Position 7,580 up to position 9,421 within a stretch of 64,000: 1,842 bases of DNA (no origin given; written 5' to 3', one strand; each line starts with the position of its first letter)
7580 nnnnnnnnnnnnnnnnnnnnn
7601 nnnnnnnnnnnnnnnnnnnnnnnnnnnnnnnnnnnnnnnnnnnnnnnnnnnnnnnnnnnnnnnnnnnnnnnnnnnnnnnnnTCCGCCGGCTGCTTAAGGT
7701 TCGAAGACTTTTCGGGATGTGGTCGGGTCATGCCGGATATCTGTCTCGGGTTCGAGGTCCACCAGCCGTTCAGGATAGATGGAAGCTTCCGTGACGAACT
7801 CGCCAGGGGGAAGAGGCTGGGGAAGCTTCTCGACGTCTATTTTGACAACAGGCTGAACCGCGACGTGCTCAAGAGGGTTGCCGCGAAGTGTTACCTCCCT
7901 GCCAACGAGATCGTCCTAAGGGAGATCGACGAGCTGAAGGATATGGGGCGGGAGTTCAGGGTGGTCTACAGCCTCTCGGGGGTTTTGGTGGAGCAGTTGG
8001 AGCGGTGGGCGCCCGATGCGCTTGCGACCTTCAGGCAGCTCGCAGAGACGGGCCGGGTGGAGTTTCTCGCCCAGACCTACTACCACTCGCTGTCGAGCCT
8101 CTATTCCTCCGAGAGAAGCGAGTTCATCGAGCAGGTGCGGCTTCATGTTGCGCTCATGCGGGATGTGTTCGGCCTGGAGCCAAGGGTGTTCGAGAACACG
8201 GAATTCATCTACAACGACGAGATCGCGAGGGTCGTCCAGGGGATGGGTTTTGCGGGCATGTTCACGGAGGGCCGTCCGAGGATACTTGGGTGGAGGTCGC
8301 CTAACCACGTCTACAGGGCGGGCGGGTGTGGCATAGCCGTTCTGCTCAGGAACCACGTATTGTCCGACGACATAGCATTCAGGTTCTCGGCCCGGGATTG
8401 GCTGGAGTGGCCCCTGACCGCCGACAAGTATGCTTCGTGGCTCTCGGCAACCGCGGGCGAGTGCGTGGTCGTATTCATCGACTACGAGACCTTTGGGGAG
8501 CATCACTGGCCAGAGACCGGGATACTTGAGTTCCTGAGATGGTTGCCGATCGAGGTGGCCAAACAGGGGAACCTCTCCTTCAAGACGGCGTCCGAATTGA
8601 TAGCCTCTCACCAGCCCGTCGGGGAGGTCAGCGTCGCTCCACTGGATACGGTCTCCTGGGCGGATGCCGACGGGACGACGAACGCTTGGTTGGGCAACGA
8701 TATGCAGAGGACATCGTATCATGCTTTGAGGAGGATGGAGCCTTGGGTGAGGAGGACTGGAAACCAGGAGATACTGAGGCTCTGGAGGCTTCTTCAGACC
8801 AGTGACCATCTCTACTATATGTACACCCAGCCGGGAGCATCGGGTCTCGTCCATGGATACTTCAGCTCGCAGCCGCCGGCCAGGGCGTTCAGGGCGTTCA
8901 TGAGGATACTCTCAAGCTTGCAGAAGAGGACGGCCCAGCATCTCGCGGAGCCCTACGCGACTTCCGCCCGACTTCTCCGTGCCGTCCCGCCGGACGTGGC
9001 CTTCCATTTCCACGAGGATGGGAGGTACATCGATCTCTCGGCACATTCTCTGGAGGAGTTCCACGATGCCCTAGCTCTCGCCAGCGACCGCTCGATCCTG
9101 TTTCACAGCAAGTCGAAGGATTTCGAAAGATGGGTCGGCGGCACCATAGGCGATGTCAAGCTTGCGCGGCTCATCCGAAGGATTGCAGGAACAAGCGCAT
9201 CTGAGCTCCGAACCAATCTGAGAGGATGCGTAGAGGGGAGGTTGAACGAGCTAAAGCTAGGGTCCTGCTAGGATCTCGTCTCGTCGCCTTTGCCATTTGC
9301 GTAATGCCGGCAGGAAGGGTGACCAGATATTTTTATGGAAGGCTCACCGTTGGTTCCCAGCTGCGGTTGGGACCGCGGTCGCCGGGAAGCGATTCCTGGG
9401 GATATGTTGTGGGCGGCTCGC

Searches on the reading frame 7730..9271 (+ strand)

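Call 6: search_protein_families(library=pfam, proteins=[window:7730-9271:+], max_evalue=0.01)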
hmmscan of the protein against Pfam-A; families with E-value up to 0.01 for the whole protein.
window:7730-9271:+ (513 aa): 2 families
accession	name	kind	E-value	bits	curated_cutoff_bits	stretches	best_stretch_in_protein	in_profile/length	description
PF03065.20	Glyco_hydro_57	-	1.5e-82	277.6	21.2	1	6-302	2-290/291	Glycosyl hydrolase family 57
PF19027.5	DUF5752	-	0.0088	15.8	23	0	411-499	104-205/208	Family of unknown function (DUF5752)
